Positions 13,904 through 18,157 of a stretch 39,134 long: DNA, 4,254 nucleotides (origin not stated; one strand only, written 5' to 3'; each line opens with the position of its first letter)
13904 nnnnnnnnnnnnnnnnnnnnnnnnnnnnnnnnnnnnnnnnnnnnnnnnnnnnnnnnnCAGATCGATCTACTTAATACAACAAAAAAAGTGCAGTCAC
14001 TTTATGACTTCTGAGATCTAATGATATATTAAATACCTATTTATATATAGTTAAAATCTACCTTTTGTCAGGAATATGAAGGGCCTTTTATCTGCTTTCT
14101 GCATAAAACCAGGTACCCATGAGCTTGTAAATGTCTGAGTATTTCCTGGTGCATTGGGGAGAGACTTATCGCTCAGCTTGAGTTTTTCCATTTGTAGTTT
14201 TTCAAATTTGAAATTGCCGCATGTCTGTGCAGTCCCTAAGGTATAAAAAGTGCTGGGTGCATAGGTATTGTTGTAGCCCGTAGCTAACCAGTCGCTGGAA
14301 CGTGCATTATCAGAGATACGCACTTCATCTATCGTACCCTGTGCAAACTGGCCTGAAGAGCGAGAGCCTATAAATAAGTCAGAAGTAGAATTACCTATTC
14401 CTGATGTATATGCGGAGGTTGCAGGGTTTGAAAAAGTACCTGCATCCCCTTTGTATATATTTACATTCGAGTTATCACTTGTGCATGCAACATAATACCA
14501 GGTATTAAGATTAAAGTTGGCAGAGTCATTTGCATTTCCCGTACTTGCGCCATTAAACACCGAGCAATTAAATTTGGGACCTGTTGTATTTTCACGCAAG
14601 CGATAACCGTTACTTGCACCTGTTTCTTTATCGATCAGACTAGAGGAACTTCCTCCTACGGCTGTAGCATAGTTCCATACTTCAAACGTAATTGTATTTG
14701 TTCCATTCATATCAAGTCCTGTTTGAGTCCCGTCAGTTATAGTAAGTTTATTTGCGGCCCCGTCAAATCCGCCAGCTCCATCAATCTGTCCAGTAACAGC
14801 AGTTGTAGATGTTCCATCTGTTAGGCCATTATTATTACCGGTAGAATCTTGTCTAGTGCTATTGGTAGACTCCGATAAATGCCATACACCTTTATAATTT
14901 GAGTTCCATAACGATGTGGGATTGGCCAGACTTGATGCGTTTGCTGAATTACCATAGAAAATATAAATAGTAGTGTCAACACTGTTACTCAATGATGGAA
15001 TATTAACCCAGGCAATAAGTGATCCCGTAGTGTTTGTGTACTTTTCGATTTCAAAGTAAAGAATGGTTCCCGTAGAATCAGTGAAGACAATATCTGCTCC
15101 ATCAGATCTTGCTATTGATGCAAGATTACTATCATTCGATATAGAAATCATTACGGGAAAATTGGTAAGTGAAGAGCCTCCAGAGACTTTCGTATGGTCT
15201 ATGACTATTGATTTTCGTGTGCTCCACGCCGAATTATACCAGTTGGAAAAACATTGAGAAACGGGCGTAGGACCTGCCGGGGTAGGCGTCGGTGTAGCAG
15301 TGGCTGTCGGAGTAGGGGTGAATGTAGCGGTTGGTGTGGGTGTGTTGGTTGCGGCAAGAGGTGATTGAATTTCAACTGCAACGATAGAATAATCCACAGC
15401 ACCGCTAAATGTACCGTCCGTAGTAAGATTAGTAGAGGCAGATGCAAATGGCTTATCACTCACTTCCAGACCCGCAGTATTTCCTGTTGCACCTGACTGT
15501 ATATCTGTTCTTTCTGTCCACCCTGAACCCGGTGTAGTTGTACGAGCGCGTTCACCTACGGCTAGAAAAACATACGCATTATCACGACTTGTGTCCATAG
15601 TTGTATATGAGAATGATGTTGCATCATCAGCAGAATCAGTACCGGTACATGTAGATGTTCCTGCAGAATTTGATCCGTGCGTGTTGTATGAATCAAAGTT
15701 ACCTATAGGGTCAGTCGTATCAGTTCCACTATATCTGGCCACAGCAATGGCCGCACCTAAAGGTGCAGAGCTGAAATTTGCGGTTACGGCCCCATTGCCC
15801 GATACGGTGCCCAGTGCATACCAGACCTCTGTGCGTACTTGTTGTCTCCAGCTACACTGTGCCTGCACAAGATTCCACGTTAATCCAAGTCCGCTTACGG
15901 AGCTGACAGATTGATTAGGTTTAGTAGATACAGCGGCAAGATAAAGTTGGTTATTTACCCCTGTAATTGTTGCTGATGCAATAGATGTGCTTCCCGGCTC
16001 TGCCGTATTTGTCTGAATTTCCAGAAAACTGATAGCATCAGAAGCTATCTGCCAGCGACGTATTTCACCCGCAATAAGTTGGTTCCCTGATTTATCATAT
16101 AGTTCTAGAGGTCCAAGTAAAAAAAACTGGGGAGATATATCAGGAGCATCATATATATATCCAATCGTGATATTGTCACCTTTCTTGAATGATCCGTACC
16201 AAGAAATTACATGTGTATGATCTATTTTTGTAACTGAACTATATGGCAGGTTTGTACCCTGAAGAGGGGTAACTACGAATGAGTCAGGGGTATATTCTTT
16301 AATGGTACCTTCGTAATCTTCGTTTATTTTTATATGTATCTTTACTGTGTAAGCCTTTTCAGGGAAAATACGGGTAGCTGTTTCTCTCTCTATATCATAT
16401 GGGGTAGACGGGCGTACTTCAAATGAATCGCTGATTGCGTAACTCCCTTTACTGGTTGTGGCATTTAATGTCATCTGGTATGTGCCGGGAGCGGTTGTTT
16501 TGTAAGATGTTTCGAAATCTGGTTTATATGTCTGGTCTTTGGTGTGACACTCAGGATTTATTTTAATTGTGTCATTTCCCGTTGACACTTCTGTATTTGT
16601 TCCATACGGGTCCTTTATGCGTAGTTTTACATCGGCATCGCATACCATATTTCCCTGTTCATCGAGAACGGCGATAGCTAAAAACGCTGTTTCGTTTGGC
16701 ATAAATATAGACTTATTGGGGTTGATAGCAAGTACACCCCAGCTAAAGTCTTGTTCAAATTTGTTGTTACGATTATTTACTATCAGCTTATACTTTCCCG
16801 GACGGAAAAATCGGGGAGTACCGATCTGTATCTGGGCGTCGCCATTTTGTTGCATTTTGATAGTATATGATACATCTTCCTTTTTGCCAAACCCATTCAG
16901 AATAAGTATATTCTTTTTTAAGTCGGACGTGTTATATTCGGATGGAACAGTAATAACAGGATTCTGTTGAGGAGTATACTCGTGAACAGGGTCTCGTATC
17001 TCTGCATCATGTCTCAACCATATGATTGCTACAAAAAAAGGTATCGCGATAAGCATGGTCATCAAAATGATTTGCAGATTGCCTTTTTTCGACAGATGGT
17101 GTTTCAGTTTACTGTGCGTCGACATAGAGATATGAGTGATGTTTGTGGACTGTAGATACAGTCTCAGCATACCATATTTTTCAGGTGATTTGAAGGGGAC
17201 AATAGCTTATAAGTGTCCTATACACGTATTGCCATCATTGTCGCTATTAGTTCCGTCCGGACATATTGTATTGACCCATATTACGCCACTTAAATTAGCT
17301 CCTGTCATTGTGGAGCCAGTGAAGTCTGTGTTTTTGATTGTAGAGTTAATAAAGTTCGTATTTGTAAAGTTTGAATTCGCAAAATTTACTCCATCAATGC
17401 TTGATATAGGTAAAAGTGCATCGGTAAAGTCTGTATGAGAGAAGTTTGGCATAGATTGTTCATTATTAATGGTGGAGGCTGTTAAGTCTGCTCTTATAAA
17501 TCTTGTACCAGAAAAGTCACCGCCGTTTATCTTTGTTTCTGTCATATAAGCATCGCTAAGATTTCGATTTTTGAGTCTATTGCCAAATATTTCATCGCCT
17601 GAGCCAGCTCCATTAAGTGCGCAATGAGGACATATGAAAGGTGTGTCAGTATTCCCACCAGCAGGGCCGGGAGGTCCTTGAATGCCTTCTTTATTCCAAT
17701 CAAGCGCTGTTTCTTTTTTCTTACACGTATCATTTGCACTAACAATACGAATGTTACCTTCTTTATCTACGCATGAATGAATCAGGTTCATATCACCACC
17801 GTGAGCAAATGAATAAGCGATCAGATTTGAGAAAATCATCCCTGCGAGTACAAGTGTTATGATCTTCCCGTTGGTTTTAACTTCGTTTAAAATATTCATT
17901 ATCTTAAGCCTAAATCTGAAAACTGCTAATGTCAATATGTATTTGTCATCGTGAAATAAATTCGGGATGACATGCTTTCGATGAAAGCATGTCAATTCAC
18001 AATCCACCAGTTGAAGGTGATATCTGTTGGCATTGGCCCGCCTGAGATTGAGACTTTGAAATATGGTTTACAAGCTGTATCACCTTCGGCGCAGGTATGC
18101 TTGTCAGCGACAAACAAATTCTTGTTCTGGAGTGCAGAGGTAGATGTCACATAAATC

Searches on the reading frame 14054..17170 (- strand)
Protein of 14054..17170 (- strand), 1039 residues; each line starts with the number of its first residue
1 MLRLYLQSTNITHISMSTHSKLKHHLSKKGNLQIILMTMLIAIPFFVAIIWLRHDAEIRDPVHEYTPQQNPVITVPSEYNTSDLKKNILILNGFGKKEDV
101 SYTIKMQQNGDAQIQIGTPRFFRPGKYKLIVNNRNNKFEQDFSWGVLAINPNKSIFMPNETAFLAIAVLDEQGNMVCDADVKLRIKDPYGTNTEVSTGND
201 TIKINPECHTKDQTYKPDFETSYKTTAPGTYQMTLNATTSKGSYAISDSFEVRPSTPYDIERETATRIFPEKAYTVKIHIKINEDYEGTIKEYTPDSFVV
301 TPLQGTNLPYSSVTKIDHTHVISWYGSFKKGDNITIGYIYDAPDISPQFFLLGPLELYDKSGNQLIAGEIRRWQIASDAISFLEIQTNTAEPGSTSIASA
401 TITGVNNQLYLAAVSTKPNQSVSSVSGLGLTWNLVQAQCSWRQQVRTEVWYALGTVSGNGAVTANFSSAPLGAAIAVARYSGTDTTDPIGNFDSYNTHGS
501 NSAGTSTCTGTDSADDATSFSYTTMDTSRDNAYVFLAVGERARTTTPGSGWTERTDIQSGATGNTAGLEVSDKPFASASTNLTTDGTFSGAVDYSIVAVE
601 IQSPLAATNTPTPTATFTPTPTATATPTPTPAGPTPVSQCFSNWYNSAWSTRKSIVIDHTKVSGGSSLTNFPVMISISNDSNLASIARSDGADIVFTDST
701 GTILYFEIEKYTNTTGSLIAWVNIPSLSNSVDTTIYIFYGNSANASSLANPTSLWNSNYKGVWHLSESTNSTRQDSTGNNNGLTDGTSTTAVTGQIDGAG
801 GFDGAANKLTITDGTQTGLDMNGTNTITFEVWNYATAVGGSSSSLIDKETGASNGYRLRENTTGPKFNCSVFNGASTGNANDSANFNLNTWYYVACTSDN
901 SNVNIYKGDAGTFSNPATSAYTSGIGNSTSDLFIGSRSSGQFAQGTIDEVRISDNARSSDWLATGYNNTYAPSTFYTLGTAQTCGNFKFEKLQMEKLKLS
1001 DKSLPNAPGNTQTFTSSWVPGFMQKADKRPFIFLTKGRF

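Call 27: search_protein_families(library=pfam, proteins=[window:14054-17170:-], max_evalue=0.001)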
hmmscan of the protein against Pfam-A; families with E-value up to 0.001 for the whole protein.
window:14054-17170:- (1039 aa): 2 families
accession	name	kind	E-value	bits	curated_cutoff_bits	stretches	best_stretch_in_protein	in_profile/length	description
PF13385.13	Laminin_G_3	-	5.3e-16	59.6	27.6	1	816-961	13-149/151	Concanavalin A-like lectin/glucanases superfamily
PF10102.14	DUF2341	-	2.3e-09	38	23.4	1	690-746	1-57/84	Domain of unknown function (DUF2341)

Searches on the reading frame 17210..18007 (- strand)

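Call 27: search_protein_families(library=pfam, proteins=[window:17210-18007:-], max_evalue=0.001)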
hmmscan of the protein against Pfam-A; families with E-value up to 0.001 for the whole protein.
window:17210-18007:- (266 aa): 3 families
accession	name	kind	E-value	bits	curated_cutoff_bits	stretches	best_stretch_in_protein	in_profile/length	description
PF00805.28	Pentapeptide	-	1e-13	51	20.2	2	205-241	4-40/40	Pentapeptide repeats (8 copies)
PF13576.12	Pentapeptide_3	-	9.7e-10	39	27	1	205-242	7-47/48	Pentapeptide repeats (9 copies)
PF13599.13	Pentapeptide_4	-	1.6e-08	34.9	38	1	189-244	8-63/78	Pentapeptide repeat region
